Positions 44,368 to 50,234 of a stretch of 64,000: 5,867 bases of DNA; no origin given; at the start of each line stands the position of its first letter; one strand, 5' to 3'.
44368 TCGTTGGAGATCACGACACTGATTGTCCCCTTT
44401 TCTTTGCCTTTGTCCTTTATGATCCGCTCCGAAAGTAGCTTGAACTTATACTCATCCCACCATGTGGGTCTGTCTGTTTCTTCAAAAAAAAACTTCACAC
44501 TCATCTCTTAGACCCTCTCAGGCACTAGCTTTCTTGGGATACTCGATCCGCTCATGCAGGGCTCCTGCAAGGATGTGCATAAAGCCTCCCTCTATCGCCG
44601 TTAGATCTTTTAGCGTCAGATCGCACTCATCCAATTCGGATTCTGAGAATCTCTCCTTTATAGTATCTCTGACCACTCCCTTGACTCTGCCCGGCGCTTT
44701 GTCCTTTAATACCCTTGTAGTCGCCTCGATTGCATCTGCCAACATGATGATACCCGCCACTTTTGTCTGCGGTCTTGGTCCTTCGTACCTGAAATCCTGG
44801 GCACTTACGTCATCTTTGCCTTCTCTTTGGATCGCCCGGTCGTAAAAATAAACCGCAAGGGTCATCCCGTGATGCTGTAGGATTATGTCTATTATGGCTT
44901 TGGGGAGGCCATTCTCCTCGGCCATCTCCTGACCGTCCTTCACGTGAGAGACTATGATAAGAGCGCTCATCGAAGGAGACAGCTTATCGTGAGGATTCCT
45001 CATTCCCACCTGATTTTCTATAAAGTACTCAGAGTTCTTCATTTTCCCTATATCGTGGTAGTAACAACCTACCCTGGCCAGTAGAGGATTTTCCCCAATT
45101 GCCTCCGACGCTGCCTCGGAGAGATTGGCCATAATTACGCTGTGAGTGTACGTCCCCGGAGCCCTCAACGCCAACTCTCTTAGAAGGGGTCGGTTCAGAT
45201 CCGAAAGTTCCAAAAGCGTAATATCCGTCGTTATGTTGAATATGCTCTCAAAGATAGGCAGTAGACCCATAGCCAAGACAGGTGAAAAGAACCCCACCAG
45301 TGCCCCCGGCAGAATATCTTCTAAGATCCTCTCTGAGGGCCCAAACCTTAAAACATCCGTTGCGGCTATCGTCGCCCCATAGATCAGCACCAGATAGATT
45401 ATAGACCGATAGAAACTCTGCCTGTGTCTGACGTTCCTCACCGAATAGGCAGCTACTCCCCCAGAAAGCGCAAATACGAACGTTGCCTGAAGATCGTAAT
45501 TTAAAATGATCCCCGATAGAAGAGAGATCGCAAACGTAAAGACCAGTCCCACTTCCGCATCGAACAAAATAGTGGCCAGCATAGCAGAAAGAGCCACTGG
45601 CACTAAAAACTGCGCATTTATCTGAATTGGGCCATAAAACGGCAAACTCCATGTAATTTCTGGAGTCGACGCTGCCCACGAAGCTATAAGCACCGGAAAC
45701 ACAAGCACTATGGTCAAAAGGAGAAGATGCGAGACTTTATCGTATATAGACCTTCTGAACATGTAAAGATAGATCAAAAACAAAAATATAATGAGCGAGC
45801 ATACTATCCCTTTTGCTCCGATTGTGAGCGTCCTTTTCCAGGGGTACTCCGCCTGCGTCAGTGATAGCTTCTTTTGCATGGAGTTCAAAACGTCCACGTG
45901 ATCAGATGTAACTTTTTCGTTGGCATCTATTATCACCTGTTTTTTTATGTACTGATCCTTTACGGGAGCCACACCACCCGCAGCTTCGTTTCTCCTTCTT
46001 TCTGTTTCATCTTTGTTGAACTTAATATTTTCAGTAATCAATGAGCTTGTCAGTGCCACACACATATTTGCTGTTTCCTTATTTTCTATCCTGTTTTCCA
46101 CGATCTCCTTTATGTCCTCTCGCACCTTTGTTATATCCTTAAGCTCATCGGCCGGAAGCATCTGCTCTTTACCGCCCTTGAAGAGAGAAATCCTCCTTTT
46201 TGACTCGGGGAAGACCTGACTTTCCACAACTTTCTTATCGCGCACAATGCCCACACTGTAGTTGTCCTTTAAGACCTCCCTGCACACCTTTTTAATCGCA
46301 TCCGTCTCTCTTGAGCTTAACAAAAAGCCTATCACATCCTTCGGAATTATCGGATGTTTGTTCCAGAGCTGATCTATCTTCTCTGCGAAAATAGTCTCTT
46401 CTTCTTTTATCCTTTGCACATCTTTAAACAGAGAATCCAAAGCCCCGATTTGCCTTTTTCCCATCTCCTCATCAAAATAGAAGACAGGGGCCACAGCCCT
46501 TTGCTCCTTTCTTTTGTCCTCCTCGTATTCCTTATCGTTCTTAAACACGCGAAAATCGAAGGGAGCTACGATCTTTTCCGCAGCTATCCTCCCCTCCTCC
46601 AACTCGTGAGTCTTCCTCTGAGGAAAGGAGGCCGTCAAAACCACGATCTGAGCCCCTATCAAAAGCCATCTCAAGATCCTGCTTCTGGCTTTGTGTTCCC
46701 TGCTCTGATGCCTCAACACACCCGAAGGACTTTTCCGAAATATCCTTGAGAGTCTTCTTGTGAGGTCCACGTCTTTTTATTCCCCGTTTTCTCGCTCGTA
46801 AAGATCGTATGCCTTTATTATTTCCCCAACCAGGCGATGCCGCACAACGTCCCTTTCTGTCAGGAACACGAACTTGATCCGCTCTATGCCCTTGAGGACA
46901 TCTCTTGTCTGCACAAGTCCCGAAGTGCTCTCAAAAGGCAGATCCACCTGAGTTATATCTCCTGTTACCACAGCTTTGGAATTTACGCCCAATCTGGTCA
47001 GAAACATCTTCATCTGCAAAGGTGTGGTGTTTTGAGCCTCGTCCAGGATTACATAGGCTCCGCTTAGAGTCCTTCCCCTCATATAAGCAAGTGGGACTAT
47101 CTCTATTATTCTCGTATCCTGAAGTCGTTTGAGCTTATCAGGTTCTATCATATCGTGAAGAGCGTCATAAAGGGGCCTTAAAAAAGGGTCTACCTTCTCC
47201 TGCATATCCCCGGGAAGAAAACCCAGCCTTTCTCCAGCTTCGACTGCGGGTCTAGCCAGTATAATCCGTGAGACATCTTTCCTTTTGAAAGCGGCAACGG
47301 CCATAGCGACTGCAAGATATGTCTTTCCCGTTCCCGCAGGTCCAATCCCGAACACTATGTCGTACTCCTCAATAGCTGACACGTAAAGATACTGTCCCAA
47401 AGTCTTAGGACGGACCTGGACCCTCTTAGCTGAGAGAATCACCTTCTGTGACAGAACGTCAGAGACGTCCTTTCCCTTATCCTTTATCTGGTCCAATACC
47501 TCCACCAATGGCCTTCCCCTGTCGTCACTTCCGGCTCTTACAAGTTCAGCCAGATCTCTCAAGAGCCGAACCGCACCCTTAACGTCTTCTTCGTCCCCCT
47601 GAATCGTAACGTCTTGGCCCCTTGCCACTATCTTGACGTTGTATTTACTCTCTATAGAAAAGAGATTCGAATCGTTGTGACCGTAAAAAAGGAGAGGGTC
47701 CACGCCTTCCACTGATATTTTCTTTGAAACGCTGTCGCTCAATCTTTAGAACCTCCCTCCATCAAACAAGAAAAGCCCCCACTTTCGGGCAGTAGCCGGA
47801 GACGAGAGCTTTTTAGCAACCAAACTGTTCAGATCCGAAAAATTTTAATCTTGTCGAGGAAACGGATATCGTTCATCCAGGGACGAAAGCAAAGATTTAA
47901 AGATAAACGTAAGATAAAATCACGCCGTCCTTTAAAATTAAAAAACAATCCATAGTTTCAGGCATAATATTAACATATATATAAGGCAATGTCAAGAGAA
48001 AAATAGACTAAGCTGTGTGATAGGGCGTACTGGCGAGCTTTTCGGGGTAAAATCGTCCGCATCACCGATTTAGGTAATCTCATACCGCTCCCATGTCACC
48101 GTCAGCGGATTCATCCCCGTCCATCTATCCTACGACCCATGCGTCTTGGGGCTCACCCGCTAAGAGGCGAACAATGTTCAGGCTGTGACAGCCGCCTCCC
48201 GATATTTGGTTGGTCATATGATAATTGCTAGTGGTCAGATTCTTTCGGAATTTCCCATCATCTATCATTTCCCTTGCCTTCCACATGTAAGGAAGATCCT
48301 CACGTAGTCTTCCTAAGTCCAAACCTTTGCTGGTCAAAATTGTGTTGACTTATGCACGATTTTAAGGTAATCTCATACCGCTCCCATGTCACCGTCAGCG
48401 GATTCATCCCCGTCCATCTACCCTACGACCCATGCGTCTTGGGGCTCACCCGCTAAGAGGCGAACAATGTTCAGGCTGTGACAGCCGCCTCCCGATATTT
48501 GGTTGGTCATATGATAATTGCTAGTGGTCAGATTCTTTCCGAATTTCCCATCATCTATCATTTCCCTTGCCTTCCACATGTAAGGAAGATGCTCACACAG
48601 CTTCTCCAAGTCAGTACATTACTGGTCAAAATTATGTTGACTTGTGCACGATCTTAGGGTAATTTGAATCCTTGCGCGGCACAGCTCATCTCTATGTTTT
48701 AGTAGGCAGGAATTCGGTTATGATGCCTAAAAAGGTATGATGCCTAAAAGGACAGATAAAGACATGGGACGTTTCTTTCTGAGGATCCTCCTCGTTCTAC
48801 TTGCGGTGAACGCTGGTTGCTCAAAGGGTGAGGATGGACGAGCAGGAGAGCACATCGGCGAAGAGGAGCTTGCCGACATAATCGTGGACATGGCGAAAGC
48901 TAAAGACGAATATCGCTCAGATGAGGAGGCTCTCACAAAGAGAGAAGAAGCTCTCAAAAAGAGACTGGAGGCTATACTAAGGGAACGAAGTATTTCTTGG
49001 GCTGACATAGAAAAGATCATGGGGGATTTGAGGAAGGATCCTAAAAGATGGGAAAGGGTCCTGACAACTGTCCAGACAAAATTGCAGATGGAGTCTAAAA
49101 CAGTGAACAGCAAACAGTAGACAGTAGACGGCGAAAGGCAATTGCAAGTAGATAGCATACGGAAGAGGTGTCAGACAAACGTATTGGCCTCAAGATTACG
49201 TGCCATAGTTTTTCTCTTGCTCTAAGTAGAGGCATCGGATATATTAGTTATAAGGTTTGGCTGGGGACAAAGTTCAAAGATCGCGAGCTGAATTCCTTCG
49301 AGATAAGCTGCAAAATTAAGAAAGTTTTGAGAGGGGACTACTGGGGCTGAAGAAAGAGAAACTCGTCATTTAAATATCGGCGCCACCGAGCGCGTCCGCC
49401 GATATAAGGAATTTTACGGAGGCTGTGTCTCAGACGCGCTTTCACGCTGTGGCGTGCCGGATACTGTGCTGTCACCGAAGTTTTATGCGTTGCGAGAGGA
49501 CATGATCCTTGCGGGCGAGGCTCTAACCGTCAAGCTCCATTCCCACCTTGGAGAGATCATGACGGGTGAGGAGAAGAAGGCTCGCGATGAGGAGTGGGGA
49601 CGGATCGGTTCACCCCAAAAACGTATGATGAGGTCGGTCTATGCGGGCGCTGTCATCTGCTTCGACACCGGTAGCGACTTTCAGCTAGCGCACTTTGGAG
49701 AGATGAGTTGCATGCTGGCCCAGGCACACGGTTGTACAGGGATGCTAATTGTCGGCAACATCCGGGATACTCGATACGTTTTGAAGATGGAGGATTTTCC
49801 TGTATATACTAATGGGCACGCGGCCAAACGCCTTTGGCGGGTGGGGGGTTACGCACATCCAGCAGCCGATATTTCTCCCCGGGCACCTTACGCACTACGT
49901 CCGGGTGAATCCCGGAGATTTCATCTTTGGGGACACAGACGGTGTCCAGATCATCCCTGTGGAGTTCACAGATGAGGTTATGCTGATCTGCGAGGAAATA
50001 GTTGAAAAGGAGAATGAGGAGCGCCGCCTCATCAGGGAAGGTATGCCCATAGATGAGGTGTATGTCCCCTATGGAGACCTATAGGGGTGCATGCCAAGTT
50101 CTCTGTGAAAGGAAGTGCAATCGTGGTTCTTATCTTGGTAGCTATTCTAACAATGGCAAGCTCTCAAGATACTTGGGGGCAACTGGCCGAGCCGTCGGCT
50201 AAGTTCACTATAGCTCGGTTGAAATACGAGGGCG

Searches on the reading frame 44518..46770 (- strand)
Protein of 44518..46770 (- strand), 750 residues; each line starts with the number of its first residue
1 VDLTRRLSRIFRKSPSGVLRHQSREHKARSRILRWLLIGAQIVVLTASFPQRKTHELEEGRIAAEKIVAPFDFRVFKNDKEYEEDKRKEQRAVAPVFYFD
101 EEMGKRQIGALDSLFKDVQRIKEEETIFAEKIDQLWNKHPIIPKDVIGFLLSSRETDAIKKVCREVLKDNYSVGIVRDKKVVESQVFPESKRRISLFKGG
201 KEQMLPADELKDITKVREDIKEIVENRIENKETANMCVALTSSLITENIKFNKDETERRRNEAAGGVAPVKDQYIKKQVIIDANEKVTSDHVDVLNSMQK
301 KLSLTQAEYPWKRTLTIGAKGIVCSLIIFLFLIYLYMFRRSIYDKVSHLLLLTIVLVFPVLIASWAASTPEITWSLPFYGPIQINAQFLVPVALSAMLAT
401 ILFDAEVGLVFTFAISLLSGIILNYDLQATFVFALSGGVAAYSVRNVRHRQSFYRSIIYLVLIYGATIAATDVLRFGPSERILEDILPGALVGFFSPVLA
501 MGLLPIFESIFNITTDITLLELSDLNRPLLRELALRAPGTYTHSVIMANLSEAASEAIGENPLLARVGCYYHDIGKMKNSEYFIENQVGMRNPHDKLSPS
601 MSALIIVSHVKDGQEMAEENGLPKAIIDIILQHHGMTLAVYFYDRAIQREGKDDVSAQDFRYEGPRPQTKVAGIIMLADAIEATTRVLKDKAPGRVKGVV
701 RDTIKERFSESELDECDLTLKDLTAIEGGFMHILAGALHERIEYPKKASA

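Call 6: search_protein_families(library=pfam, proteins=[window:44518-46770:-])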
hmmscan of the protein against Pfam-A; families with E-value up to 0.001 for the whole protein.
window:44518-46770:- (750 aa): 3 families
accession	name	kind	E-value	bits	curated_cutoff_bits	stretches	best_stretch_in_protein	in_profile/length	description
PF07698.17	7TM-7TMR_HD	-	1.2e-34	120.3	29.4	1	319-515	6-190/190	7TM receptor with intracellular HD hydrolase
PF07697.16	7TMR-HDED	-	8.6e-34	117.9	27.6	1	59-298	2-220/224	7TM-HD extracellular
PF01966.28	HD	-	1.9e-19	70.5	22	1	540-683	1-115/116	HD domain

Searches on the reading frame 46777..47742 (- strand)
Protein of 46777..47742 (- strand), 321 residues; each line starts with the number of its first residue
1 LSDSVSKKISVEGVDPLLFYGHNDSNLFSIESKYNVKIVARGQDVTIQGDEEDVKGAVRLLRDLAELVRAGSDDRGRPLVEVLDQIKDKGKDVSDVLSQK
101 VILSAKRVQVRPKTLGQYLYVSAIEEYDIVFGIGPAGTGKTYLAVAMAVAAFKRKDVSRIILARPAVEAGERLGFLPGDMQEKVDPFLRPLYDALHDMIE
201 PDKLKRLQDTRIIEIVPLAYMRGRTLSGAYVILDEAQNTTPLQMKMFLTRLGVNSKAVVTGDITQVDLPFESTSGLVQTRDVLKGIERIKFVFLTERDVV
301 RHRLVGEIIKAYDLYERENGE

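Call 6: search_protein_families(library=pfam, proteins=[window:46777-47742:-])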
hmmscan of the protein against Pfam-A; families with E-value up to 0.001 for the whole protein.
window:46777-47742:- (321 aa): 5 families
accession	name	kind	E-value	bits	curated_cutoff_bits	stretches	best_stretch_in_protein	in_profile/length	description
PF02562.22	PhoH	-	2e-93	312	27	1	110-313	2-205/205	PhoH-like protein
PF13245.12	AAA_19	-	3.8e-07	30.8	25.1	1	129-266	13-129/134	AAA domain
PF13604.12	AAA_30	-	1.1e-05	25.6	27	1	129-266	20-128/191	AAA domain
PF01695.23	IstB_IS21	-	3.5e-05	23.9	24.1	1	113-154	78-119/238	IstB-like ATP binding protein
PF13191.12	AAA_16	-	0.00073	20.5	32.6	0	129-246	26-151/167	AAA ATPase domain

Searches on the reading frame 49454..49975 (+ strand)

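Call 6: search_protein_families(library=pfam, proteins=[window:49454-49975:+])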
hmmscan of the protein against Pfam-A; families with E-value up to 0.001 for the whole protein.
window:49454-49975:+ (173 aa): 1 family
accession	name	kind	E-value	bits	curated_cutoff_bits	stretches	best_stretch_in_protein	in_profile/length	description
PF03737.21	RraA-like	-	1.4e-11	45.3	24.5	1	8-125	19-116/152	Aldolase/RraA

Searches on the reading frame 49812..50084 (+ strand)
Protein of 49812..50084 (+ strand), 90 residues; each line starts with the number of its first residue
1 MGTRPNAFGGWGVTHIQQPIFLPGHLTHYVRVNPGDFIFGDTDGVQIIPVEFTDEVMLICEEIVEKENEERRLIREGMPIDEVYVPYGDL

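Call 42: find_encoding_contigs(protein=window:49812-50084:+, flank=3000, max_places=10)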
Protein window:49812-50084:+ (90 aa): 2 contigs read that carry it; 2 places shown.
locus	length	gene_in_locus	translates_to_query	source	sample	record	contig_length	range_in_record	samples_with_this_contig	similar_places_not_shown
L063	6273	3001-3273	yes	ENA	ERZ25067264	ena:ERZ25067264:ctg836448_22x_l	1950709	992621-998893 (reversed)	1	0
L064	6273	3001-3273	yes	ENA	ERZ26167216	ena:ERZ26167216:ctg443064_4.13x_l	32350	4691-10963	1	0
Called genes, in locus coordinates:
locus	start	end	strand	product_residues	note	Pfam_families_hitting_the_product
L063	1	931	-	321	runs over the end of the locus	PF02562:PhoH, PF13245:AAA_19 (weak), PF13604:AAA_30 (weak)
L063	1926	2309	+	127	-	-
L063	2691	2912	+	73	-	-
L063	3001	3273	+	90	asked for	-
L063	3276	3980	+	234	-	PF13709:DUF4159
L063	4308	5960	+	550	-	PF01839:FG-GAP (faint), PF13517:FG-GAP_3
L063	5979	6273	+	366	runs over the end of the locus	PF07593:UnbV_ASPIC, PF08534:Redoxin, PF00578:AhpC-TSA, PF13905:Thioredoxin_8 (weak)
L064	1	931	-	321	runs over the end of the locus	PF02562:PhoH, PF13245:AAA_19 (weak), PF13604:AAA_30 (faint)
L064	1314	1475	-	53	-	-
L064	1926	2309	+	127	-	-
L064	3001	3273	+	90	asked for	-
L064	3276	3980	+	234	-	PF13709:DUF4159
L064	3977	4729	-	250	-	-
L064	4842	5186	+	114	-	-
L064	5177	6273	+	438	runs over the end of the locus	PF01839:FG-GAP (faint), PF13517:FG-GAP_3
